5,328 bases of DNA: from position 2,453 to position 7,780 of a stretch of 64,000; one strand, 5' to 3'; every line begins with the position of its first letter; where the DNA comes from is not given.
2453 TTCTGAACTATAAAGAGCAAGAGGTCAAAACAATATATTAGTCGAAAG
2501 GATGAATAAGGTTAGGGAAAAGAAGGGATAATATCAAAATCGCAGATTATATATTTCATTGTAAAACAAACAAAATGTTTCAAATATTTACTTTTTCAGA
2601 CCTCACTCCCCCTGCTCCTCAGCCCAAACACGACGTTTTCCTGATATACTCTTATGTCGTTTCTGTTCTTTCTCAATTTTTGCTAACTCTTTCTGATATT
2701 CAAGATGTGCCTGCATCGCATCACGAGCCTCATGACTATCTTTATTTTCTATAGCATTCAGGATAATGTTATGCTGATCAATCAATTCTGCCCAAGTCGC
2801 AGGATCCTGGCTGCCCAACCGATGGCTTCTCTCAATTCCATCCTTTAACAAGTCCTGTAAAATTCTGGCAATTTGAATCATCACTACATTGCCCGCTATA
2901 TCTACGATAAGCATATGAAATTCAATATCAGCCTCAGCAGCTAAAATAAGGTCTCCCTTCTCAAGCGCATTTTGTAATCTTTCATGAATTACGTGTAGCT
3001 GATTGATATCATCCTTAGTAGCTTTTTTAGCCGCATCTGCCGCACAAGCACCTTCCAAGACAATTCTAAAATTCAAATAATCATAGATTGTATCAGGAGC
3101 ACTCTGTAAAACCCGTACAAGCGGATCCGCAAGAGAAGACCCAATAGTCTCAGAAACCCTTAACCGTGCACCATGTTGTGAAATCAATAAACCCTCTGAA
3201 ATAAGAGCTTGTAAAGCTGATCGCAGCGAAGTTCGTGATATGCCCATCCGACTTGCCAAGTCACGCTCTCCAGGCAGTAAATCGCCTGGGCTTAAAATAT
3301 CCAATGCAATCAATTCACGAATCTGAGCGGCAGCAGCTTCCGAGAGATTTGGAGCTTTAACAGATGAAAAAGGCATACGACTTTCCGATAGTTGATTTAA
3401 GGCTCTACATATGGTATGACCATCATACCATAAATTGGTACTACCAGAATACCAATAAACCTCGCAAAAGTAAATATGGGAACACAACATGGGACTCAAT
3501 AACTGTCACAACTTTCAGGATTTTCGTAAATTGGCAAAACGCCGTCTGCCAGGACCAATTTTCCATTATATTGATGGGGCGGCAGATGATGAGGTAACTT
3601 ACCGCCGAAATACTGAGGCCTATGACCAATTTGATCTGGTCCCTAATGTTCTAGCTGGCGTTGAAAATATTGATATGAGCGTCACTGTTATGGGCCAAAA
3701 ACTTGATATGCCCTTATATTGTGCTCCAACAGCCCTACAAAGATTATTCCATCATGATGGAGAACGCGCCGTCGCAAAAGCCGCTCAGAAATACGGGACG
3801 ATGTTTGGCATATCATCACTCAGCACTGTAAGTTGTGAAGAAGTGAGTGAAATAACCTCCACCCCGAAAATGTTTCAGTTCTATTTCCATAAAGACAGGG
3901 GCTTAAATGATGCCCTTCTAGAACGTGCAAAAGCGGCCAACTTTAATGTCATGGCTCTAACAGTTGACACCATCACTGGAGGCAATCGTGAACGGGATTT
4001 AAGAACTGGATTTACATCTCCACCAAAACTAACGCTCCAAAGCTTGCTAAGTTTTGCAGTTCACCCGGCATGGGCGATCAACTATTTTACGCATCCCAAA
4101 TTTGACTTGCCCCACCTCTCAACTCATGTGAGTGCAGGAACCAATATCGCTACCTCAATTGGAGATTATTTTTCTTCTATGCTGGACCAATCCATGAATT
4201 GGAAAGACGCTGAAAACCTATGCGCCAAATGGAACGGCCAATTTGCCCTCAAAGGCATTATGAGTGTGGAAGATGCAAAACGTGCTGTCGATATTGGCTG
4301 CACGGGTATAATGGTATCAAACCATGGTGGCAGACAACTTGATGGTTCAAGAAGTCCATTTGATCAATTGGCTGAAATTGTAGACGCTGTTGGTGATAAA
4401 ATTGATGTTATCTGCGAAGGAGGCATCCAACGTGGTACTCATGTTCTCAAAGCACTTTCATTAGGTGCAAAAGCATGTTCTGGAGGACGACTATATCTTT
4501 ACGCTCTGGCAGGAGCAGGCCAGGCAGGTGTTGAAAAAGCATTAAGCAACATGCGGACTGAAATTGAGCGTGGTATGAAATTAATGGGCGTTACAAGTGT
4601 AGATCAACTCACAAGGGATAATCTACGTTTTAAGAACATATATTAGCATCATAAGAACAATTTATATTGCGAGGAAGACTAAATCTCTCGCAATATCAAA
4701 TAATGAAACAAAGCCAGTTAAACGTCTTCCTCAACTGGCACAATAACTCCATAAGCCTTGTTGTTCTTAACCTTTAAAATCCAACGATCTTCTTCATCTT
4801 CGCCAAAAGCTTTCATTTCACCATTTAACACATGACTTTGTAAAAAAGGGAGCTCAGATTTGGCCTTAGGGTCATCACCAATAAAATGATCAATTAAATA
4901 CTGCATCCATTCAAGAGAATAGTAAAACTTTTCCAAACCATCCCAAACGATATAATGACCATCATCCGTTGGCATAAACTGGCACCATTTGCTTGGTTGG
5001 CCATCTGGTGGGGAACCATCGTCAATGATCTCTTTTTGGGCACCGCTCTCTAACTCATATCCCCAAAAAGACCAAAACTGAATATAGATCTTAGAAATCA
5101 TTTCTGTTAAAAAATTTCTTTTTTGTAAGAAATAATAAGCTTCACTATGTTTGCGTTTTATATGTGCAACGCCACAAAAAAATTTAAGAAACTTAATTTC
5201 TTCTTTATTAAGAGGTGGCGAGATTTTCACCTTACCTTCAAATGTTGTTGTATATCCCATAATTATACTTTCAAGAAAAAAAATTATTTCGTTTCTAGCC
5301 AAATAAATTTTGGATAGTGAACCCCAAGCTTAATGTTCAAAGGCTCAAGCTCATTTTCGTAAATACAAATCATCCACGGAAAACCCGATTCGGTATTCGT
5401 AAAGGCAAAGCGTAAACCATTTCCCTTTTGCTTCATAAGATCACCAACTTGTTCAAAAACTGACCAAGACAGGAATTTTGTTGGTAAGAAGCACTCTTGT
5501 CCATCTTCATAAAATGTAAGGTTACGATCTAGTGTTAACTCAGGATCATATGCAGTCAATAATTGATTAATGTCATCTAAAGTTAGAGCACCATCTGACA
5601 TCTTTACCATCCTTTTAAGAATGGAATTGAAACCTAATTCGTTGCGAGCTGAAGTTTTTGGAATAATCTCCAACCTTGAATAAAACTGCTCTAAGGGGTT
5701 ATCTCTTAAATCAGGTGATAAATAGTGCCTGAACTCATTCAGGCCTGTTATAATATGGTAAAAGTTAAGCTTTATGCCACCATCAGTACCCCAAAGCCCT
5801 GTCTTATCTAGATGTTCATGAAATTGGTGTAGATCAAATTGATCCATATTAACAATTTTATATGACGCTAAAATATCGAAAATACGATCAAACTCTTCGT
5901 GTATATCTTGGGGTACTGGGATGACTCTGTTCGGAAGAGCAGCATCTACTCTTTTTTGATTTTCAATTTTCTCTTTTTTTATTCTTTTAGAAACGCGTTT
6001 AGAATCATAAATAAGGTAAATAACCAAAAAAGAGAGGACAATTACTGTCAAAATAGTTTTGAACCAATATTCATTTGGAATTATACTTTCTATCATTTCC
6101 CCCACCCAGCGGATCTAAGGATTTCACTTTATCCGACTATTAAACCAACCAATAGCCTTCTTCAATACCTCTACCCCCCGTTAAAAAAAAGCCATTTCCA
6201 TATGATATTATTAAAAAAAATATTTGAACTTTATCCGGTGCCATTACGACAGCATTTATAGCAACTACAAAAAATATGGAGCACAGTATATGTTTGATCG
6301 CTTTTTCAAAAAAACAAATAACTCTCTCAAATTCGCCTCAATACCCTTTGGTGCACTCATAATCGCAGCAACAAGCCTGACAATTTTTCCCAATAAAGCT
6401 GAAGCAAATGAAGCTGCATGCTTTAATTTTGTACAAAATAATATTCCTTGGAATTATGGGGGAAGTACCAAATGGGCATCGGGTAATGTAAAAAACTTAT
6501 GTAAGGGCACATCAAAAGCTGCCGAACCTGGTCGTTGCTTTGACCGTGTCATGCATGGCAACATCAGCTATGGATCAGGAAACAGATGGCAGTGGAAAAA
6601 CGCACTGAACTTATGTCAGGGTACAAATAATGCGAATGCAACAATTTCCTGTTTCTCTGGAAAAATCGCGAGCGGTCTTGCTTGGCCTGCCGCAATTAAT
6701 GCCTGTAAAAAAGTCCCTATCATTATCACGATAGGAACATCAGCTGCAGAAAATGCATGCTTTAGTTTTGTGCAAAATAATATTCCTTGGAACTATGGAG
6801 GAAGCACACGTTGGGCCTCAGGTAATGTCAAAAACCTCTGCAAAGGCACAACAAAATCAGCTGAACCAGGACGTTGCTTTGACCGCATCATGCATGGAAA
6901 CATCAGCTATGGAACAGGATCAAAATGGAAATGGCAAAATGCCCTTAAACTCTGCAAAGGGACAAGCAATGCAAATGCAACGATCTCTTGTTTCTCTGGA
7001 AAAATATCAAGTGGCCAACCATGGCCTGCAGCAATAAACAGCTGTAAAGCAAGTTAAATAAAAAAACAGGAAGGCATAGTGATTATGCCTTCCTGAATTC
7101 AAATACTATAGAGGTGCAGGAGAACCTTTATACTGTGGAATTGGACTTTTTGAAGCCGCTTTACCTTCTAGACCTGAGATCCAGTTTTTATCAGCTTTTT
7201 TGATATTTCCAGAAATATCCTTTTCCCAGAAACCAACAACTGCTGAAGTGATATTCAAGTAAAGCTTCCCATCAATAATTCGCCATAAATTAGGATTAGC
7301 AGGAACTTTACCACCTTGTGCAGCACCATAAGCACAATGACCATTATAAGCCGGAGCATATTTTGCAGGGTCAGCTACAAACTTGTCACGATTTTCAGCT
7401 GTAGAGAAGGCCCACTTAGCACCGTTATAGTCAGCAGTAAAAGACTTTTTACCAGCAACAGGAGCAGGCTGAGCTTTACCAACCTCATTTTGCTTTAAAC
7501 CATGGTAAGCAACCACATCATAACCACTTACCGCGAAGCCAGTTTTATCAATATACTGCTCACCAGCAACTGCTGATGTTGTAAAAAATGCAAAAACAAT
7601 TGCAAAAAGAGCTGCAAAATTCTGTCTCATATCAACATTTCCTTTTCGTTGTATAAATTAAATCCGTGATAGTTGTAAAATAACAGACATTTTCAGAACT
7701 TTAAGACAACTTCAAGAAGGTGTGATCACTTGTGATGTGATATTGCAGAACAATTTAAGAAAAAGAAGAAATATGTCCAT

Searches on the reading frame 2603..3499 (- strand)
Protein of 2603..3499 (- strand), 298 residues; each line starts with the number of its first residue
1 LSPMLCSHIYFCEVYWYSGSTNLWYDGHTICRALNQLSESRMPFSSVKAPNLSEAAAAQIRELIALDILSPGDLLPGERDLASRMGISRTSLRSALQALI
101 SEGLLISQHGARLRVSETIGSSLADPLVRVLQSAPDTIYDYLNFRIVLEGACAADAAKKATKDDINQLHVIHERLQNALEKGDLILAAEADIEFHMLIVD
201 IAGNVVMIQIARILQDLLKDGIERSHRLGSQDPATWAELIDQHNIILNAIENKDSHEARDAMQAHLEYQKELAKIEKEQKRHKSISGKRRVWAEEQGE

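Call 14: search_protein_families(library=ncbifam, proteins=[window:2603-3499:-], max_evalue=0.00001)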
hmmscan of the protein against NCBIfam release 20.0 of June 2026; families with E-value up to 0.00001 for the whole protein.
window:2603-3499:- (298 aa): 20 families
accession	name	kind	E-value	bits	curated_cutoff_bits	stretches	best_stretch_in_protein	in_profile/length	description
NF007741.0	PRK10421.1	equivalog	9.1e-50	169.4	311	1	49-286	5-247/262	transcriptional regulator LldR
NF007001.0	PRK09464.1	equivalog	5.4e-44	150.7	330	1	42-283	1-243/254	pyruvate dehydrogenase complex transcriptional repressor PdhR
NF003011.0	PRK03837.1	subfamily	1.1e-35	123.4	260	1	47-274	9-234/241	transcriptional regulator NanR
NF007442.0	PRK09990.1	equivalog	5.9e-30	104.5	301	1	50-282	9-245/256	transcriptional regulator GlcC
NF007588.0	PRK10225.1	equivalog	2.2e-17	63.2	442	1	56-270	14-228/257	Uxu operon transcriptional regulator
NF008571.0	PRK11523.1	equivalog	1.3e-16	60.8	396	1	52-272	9-224/258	transcriptional regulator ExuR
TIGR03338.1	phnR_burk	equivalog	2.6e-15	56.6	271.5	1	51-270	11-210/212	phosphonate utilization associated transcriptional regulator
NF052282.1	PLP_TF_PdxR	equivalog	1.2e-11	44.4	320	1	53-120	3-70/448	MocR-like pyridoxine biosynthesis transcription factor PdxR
TIGR02812.1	fadR_gamma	equivalog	2.5e-11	43.7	249.2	1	60-173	15-132/235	fatty acid metabolism transcriptional regulator FadR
NF003444.0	PRK04984.1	equivalog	3.5e-11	43.1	189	1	62-177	18-137/239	fatty acid metabolism transcriptional regulator FadR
NF052290.2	MocR_like_YczR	exception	5e-10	38.7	487.4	1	52-118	20-86/458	MocR-like transcription factor YczR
NF008504.0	PRK11414.1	equivalog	3.9e-09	36.5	225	1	68-275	23-215/221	GntR family transcriptional regulator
TIGR02018.2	his_ut_repres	equivalog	6e-08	32.3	220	1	58-117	6-65/226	histidine utilization transcriptional repressor HutC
TIGR02325.1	C_P_lyase_phnF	equivalog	6.3e-08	32.4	156.8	1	56-111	13-68/238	phosphonate metabolism transcriptional regulator PhnF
NF052281.1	rhizopine_MocR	equivalog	1.7e-07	30.3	650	1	56-118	23-85/479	rhizopine catabolism transcriptional regulator MocR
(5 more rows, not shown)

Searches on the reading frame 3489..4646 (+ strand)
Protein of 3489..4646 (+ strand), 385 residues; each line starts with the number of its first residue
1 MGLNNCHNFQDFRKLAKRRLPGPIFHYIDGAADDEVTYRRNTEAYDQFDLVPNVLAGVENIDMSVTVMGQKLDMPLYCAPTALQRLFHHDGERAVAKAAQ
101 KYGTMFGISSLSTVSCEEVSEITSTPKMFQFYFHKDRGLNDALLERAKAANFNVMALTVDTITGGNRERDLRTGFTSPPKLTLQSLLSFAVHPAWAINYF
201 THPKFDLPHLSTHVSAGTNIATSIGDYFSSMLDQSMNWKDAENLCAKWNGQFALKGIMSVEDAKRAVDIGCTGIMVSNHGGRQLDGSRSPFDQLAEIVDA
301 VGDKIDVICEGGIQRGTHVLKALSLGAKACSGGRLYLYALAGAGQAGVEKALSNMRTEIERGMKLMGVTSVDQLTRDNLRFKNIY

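Call 14: search_protein_families(library=ncbifam, proteins=[window:3489-4646:+], max_evalue=0.00001)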
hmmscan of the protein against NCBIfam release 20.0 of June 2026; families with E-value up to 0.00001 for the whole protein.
window:3489-4646:+ (385 aa): 5 families
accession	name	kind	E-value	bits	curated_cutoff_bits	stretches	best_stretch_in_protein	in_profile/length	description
NF008398.0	PRK11197.1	subfamily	4.5e-92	308.7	376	1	10-380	7-376/381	L-lactate dehydrogenase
NF033901.1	L_lactate_LldD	exception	1.7e-83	280.7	550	1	10-379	7-375/377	FMN-dependent L-lactate dehydrogenase LldD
TIGR03966.1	actino_HemFlav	equivalog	4.6e-79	265.9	470.85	1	13-379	12-377/385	pre-mycofactocin synthase MftD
TIGR02708.1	L_lactate_ox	equivalog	4.8e-72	243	645.5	2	8-178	15-186/367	L-lactate oxidase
TIGR02151.1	IPP_isom_2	equivalog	3.2e-13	49.3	281.3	1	295-377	251-332/338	type 2 isopentenyl-diphosphate Delta-isomerase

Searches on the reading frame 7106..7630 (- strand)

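Call 70: search_protein_families(library=pfam, proteins=[window:7106-7630:-], max_evalue=0.001)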
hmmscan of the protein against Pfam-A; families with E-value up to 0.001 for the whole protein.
window:7106-7630:- (174 aa): 1 family
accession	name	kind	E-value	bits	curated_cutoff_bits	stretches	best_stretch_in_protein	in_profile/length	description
PF04945.19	YHS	-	2.1e-07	31.3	30.3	1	58-94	10-46/47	YHS domain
